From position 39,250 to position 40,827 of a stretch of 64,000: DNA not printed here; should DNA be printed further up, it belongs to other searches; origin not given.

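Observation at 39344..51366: Sigma-54-fronted, translationally coupled 11-gene glycan-assembly operon lacking any export, polymerase or lipid A/Kdo genes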

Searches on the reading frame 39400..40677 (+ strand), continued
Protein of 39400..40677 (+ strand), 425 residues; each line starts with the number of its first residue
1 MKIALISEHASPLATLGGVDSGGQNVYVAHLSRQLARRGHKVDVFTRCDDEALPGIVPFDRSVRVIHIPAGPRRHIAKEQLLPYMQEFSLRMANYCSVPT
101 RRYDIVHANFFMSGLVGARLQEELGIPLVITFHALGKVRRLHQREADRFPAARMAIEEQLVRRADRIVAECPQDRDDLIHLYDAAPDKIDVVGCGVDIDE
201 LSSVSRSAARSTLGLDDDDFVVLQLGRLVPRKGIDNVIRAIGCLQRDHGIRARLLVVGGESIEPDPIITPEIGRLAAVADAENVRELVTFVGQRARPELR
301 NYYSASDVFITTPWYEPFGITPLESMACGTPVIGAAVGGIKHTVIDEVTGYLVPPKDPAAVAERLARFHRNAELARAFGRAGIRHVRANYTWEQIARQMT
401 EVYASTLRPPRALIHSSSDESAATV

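Call 63: find_homologous_proteins(query=window:39400-40677:+, max_evalue=1e-60)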
Query window:39400-40677:+ (425 aa): 7974 proteins with E <= 1e-60 among 8000 candidates; the best 120 are listed.
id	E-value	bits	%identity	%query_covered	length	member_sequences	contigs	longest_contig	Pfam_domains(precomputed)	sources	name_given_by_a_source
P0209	1.6e-281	951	100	100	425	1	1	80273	PF00534.27,PF13579.13,PF08323.18,PF13524.13,PF13439.13,PF20706.4,PF13692.13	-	-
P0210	1.1e-250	850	88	100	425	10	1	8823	PF00534.27,PF13579.13,PF08323.18,PF13524.13,PF13439.13,PF20706.4,PF13692.13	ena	-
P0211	5.3e-229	778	82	100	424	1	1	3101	PF00534.27,PF13579.13,PF08323.18,PF13524.13,PF13439.13,PF20706.4,PF13692.13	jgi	-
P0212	6.8e-227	771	79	100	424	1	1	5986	PF00534.27,PF13579.13,PF13524.13,PF13439.13,PF20706.4,PF13692.13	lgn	-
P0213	2.3e-222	756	71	100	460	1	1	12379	PF00534.27,PF13579.13,PF13524.13,PF13439.13,PF20706.4,PF13692.13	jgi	-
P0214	6.3e-220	748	77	100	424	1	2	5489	PF00534.27,PF13579.13,PF13524.13,PF13439.13,PF20706.4,PF13692.13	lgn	-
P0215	8.6e-217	738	75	100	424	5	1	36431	PF00534.27,PF13579.13,PF13524.13,PF13439.13,PF20706.4,PF13692.13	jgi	-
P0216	1.7e-214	730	75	100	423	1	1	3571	PF00534.27,PF13579.13,PF08323.18,PF13524.13,PF13439.13,PF20706.4,PF13692.13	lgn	-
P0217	3.6e-214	729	76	100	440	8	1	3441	PF00534.27,PF13579.13,PF13524.13,PF13439.13,PF20706.4,PF13692.13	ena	-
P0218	9.3e-212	721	75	100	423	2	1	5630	PF00534.27,PF13579.13,PF13524.13,PF13439.13,PF20706.4,PF13692.13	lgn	-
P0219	5.5e-206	702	73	100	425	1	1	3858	PF00534.27,PF13579.13,PF08323.18,PF13524.13,PF13439.13,PF20706.4,PF13692.13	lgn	-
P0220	1.3e-191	655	71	96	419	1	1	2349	PF00534.27,PF13579.13,PF13524.13,PF13439.13,PF20706.4,PF13692.13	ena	-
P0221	8.9e-187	639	69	96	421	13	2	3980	PF00534.27,PF13579.13,PF13524.13,PF13439.13,PF20706.4,PF13692.13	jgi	jgi:D-inositol-3-phosphate glycosyltransferase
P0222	3.2e-185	634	67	99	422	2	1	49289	PF00534.27,PF13579.13,PF13524.13,PF13439.13,PF20706.4,PF13692.13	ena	-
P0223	1.0e-184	632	70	95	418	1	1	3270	PF00534.27,PF13579.13,PF13524.13,PF13439.13,PF20706.4,PF13692.13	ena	-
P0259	2.7e-170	585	65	96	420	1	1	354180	PF00534.27,PF13579.13,PF13524.13,PF13439.13,PF20706.4,PF13692.13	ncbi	ncbi:MAG: glycosyltransferase [Bacteroidota bacterium]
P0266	4.9e-169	581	64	97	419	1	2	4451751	PF00534.27,PF13579.13,PF13524.13,PF13439.13,PF20706.4,PF13692.13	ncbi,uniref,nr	ncbi:glycosyltransferase family 4 protein [Azoarcus olearius]|uniref:Glycosyltransferase n=1 Tax=Azo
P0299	2.6e-160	552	59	100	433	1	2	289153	PF00534.27,PF13579.13,PF08323.18,PF13524.13,PF13439.13,PF20706.4,PF13692.13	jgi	jgi:D-inositol-3-phosphate glycosyltransferase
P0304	8.0e-160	550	59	98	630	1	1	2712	PF13419.13,PF00534.27,PF00702.33,PF13579.13,PF13524.13,PF13439.13,PF08645.18,PF13242.13,PF20706.4,PF13692.13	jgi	jgi:histidinol-phosphate phosphatase family protein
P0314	6.9e-159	547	59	99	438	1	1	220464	PF00534.27,PF13579.13,PF13524.13,PF13439.13,PF20706.4,PF13692.13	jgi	jgi:D-inositol-3-phosphate glycosyltransferase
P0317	1.7e-158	546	61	96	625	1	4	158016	PF13419.13,PF00534.27,PF00702.33,PF13579.13,PF13524.13,PF13439.13,PF08645.18,PF13242.13,PF20706.4,PF13692.13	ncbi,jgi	ncbi:MAG TPA: HAD-IIIA family hydrolase [Gemmataceae bacterium]|jgi:hypothetical protein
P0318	2.3e-158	545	60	97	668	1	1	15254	PF13419.13,PF00534.27,PF00702.33,PF13579.13,PF13524.13,PF13439.13,PF08645.18,PF13242.13,PF20706.4,PF13692.13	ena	-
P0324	6.9e-158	544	60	98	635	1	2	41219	PF13419.13,PF00534.27,PF00702.33,PF13579.13,PF13524.13,PF13439.13,PF08645.18,PF13242.13,PF20706.4,PF13692.13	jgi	jgi:histidinol-phosphate phosphatase family protein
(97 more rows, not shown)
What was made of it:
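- On Sugar-phosphate synthase/phosphatase pair (SPS/SPP, MshA/phosphatase type): GT4a~HAD fusion proteins are P0304, P0317, P0318 and P0324 (call 63).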

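Call 64: find_encoding_contigs(protein=P0266, flank=10000, max_places=2)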
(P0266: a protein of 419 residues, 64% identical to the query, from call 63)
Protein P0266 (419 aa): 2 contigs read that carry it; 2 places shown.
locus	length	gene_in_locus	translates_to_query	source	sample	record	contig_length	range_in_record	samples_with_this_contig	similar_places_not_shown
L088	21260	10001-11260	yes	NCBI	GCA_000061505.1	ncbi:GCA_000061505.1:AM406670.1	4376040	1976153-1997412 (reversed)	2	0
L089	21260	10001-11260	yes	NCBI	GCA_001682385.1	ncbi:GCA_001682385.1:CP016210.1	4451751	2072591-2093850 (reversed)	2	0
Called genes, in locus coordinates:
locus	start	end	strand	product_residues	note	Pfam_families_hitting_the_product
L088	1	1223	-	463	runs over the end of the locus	PF04972:BON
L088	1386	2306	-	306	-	PF03631:Virul_fac_BrkB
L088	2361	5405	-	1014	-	PF08448:PAS_4, PF13426:PAS_9, PF00989:PAS, PF08448:PAS_4, PF13426:PAS_9, PF00512:HisKA, PF02518:HATPase_c, PF00072:Response_reg, +2 more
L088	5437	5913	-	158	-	-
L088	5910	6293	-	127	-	PF07332:Phage_holin_3_6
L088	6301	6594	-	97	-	-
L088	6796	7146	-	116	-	-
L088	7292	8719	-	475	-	PF00072:Response_reg, PF00158:Sigma54_activat, PF14532:Sigma54_activ_2, PF01078:Mg_chelatase (faint), PF07724:AAA_2 (weak), PF07728:AAA_5, PF25601:AAA_lid_14, PF02954:HTH_8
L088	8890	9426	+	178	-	PF04239:DUF421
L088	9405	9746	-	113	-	-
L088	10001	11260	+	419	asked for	PF20706:GT4-conflict, PF13439:Glyco_transf_4, PF13579:Glyco_trans_4_4, PF00534:Glycos_transf_1, PF13692:Glyco_trans_1_4, PF13524:Glyco_trans_1_2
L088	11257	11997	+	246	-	PF23441:SDR (weak), PF00106:adh_short, PF08659:KR, PF13561:adh_short_C2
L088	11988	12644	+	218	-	PF00702:Hydrolase, PF13242:Hydrolase_like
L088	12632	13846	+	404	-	PF01075:Glyco_transf_9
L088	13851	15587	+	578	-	PF02543:Carbam_trans_N, PF16861:Carbam_trans_C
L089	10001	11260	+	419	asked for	PF20706:GT4-conflict, PF13439:Glyco_transf_4, PF13579:Glyco_trans_4_4, PF00534:Glycos_transf_1, PF13692:Glyco_trans_1_4, PF13524:Glyco_trans_1_2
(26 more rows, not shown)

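Call 65: find_encoding_contigs(protein=P0317, flank=10000, max_places=1)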
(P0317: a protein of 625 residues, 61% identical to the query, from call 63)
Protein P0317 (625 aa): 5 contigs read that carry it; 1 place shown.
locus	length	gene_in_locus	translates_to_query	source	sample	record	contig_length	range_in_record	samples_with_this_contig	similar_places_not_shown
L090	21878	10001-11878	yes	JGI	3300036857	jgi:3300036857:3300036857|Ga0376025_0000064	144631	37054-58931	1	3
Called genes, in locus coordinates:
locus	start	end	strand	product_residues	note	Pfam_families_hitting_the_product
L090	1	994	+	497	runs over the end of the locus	PF00344:SecY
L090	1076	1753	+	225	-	PF00406:ADK, PF13238:AAA_18, PF13207:AAA_17, PF05191:ADK_lid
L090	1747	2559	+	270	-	PF00557:Peptidase_M24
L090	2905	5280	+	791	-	-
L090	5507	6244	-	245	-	PF00702:Hydrolase, PF12710:HAD, PF13344:Hydrolase_6 (faint), PF13419:HAD_2, PF13242:Hydrolase_like (weak)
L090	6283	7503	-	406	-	PF08240:ADH_N, PF00107:ADH_zinc_N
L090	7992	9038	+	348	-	PF01075:Glyco_transf_9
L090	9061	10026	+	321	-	PF13692:Glyco_trans_1_4, PF13524:Glyco_trans_1_2 (weak), PF00534:Glycos_transf_1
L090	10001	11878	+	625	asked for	PF20706:GT4-conflict, PF13439:Glyco_transf_4, PF13579:Glyco_trans_4_4, PF00534:Glycos_transf_1, PF13692:Glyco_trans_1_4, PF13524:Glyco_trans_1_2 (weak), PF08645:PNK3P (weak), PF13242:Hydrolase_like, +2 more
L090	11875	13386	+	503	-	PF00294:PfkB, PF01467:CTP_transf_like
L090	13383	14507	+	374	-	PF01075:Glyco_transf_9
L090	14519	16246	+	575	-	PF02543:Carbam_trans_N, PF16861:Carbam_trans_C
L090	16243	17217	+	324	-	PF00535:Glycos_transf_2, PF10111:Glyco_tranf_2_2 (faint), PF13641:Glyco_tranf_2_3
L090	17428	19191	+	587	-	PF00664:ABC_membrane, PF00005:ABC_tran, PF02463:SMC_N (faint)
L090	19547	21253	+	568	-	PF00664:ABC_membrane, PF00005:ABC_tran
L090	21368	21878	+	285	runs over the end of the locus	PF00535:Glycos_transf_2, PF10111:Glyco_tranf_2_2 (faint), PF13641:Glyco_tranf_2_3 (weak), PF13632:Glyco_trans_2_3 (faint)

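Call 77: find_encoding_contigs(protein=P0324, flank=10000, max_places=1)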
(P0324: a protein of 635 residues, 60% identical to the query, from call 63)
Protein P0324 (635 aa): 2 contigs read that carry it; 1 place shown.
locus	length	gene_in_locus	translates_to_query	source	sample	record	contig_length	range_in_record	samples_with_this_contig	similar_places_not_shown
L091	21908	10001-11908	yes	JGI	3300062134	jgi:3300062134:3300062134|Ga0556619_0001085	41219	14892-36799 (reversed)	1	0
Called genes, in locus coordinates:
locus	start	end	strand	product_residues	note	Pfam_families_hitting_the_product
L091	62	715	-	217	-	PF00156:Pribosyltran, PF14681:UPRTase (weak)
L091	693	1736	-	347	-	PF02679:ComA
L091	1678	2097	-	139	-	PF00571:CBS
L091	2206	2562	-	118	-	PF05899:Cupin_3 (weak), PF07883:Cupin_2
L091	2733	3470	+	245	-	-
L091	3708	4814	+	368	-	PF06472:ABC_membrane_2, PF00664:ABC_membrane, PF05992:SbmA_BacA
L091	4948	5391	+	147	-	-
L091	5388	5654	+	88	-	PF11373:DUF3175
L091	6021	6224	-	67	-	-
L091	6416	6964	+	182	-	PF05974:DUF892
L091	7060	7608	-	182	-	PF00719:Pyrophosphatase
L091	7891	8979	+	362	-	PF01075:Glyco_transf_9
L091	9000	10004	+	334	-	PF13692:Glyco_trans_1_4, PF13524:Glyco_trans_1_2, PF00534:Glycos_transf_1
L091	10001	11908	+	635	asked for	PF20706:GT4-conflict, PF13439:Glyco_transf_4, PF13579:Glyco_trans_4_4, PF00534:Glycos_transf_1, PF13692:Glyco_trans_1_4, PF13524:Glyco_trans_1_2, PF00702:Hydrolase, PF13242:Hydrolase_like, +2 more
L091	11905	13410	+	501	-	PF00294:PfkB, PF01467:CTP_transf_like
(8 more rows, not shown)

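Call 78: find_encoding_contigs(protein=P0259, flank=10000, max_places=1)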
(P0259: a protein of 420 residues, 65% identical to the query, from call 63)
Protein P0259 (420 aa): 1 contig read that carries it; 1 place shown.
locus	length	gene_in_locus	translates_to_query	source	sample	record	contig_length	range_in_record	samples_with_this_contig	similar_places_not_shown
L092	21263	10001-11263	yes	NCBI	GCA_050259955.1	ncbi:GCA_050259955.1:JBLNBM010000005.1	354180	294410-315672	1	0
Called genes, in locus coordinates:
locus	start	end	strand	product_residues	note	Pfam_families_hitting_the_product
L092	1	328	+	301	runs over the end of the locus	PF03446:NAD_binding_2, PF00393:6PGD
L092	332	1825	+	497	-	PF00479:G6PD_N, PF02781:G6PD_C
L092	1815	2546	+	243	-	PF01182:Glucosamine_iso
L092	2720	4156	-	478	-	PF00989:PAS, PF08448:PAS_4, PF13426:PAS_9 (faint)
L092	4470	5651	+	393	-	PF02353:CMAS, PF13489:Methyltransf_23, PF08241:Methyltransf_11, PF08242:Methyltransf_12, PF13649:Methyltransf_25, PF13847:Methyltransf_31 (weak)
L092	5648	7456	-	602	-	PF00664:ABC_membrane, PF00005:ABC_tran, PF02463:SMC_N (weak)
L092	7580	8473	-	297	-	PF00535:Glycos_transf_2, PF10111:Glyco_tranf_2_2 (weak), PF13641:Glyco_tranf_2_3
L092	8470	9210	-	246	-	PF02585:PIG-L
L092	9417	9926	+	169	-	PF04239:DUF421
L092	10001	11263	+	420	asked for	PF20706:GT4-conflict, PF13439:Glyco_transf_4, PF13579:Glyco_trans_4_4, PF00534:Glycos_transf_1, PF13692:Glyco_trans_1_4, PF13524:Glyco_trans_1_2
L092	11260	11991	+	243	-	PF00106:adh_short, PF08659:KR, PF13561:adh_short_C2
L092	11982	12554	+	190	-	PF00702:Hydrolase, PF13242:Hydrolase_like, PF13419:HAD_2 (weak)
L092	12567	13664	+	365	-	PF01075:Glyco_transf_9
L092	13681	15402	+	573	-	PF02543:Carbam_trans_N, PF16861:Carbam_trans_C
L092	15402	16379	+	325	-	PF00535:Glycos_transf_2, PF10111:Glyco_tranf_2_2 (faint), PF13641:Glyco_tranf_2_3, PF13632:Glyco_trans_2_3 (weak)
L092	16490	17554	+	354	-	PF01075:Glyco_transf_9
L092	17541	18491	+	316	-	PF13524:Glyco_trans_1_2 (weak), PF13692:Glyco_trans_1_4, PF00534:Glycos_transf_1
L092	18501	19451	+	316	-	PF01073:3Beta_HSD (faint), PF01370:Epimerase, PF02719:Polysacc_synt_2 (faint), PF04321:RmlD_sub_bind (weak), PF16363:GDP_Man_Dehyd, PF07993:NAD_binding_4 (faint)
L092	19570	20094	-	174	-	PF01625:PMSR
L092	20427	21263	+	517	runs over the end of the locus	PF06609:TRI12, PF07690:MFS_1, PF00083:Sugar_tr (weak), PF07690:MFS_1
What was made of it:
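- A PIG-L deacetylase sits next to one variant (call 78).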

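Call 85: search_protein_families(library=padloc, proteins=[window:39400-40677:+], max_evalue=0.001)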
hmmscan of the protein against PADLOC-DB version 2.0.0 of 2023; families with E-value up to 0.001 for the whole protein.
window:39400-40677:+ (425 aa): 0 families

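Call 86: find_encoding_contigs(protein=P0299, flank=10000, max_places=1)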
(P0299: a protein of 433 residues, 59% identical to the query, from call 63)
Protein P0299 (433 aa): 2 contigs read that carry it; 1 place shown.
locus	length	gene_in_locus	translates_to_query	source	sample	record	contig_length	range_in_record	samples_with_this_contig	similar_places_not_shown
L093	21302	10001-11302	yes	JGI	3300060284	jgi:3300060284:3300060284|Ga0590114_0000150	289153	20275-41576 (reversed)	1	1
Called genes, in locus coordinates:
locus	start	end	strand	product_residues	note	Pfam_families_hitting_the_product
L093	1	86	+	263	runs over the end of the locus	PF00106:adh_short, PF08659:KR (weak), PF01370:Epimerase (faint), PF13561:adh_short_C2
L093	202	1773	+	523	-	PF13646:HEAT_2 (faint)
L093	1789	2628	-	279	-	PF01891:CbiM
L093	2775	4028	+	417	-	PF04055:Radical_SAM (faint)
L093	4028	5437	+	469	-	PF13566:DUF4130, PF03167:UDG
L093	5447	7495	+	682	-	PF00248:Aldo_ket_red, PF00702:Hydrolase (faint), PF13671:AAA_33, PF08645:PNK3P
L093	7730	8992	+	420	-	PF01075:Glyco_transf_9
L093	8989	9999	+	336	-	PF13692:Glyco_trans_1_4, PF13524:Glyco_trans_1_2 (weak), PF00534:Glycos_transf_1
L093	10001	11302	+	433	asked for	PF08323:Glyco_transf_5 (faint), PF13439:Glyco_transf_4, PF13579:Glyco_trans_4_4, PF20706:GT4-conflict, PF00534:Glycos_transf_1, PF13692:Glyco_trans_1_4, PF13524:Glyco_trans_1_2 (weak)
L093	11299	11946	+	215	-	PF08645:PNK3P (weak), PF00702:Hydrolase, PF13419:HAD_2 (weak), PF13242:Hydrolase_like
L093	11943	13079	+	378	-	PF01075:Glyco_transf_9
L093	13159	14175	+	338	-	PF04055:Radical_SAM, PF13186:SPASM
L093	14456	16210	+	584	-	PF00664:ABC_membrane, PF00005:ABC_tran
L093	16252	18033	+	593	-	PF00664:ABC_membrane, PF00005:ABC_tran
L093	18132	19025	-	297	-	-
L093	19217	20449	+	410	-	PF02746:MR_MLE_N, PF13378:MR_MLE_C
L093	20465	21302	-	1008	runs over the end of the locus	PF00128:Alpha-amylase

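Call 87: find_encoding_contigs(protein=P0314, flank=10000, max_places=1)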
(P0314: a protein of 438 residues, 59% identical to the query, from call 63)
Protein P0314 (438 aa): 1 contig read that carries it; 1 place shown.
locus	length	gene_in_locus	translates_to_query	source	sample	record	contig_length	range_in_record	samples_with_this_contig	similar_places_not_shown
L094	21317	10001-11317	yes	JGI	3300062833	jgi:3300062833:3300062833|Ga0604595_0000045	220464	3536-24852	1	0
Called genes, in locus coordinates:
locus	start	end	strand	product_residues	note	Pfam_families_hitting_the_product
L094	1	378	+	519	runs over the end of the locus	-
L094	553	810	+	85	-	-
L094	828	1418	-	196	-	PF08241:Methyltransf_11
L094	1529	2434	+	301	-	PF03631:Virul_fac_BrkB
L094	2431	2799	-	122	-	-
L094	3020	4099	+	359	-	PF00158:Sigma54_activat, PF14532:Sigma54_activ_2, PF01078:Mg_chelatase (faint), PF07728:AAA_5, PF25601:AAA_lid_14, PF02954:HTH_8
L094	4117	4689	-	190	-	PF04239:DUF421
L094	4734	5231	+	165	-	PF05239:PRC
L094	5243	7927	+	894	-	PF00664:ABC_membrane, PF00005:ABC_tran, PF02463:SMC_N (faint), PF00072:Response_reg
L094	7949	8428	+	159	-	-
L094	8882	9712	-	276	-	PF21088:MS_channel_1st (weak), PF00924:MS_channel_2nd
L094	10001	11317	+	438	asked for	PF13439:Glyco_transf_4, PF13579:Glyco_trans_4_4, PF20706:GT4-conflict, PF00534:Glycos_transf_1, PF13692:Glyco_trans_1_4, PF13524:Glyco_trans_1_2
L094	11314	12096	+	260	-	PF23441:SDR, PF00106:adh_short, PF08659:KR, PF13561:adh_short_C2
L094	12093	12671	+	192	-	PF08645:PNK3P (weak), PF00702:Hydrolase, PF13419:HAD_2 (weak), PF13242:Hydrolase_like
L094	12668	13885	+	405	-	PF01075:Glyco_transf_9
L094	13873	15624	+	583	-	PF02543:Carbam_trans_N, PF16861:Carbam_trans_C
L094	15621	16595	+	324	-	PF00535:Glycos_transf_2, PF10111:Glyco_tranf_2_2 (weak), PF13641:Glyco_tranf_2_3, PF13632:Glyco_trans_2_3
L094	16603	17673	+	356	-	PF01075:Glyco_transf_9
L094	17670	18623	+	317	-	PF13524:Glyco_trans_1_2, PF00534:Glycos_transf_1, PF13692:Glyco_trans_1_4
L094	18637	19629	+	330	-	PF01073:3Beta_HSD (faint), PF01370:Epimerase, PF02719:Polysacc_synt_2 (faint), PF04321:RmlD_sub_bind (weak), PF07993:NAD_binding_4 (faint), PF16363:GDP_Man_Dehyd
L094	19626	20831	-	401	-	PF04972:BON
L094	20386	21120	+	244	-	PF00036:EF-hand_1 (faint), PF13405:EF-hand_6 (faint), PF13499:EF-hand_7 (weak), PF13202:EF-hand_5 (weak)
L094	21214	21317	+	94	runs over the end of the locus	PF19029:DUF883_C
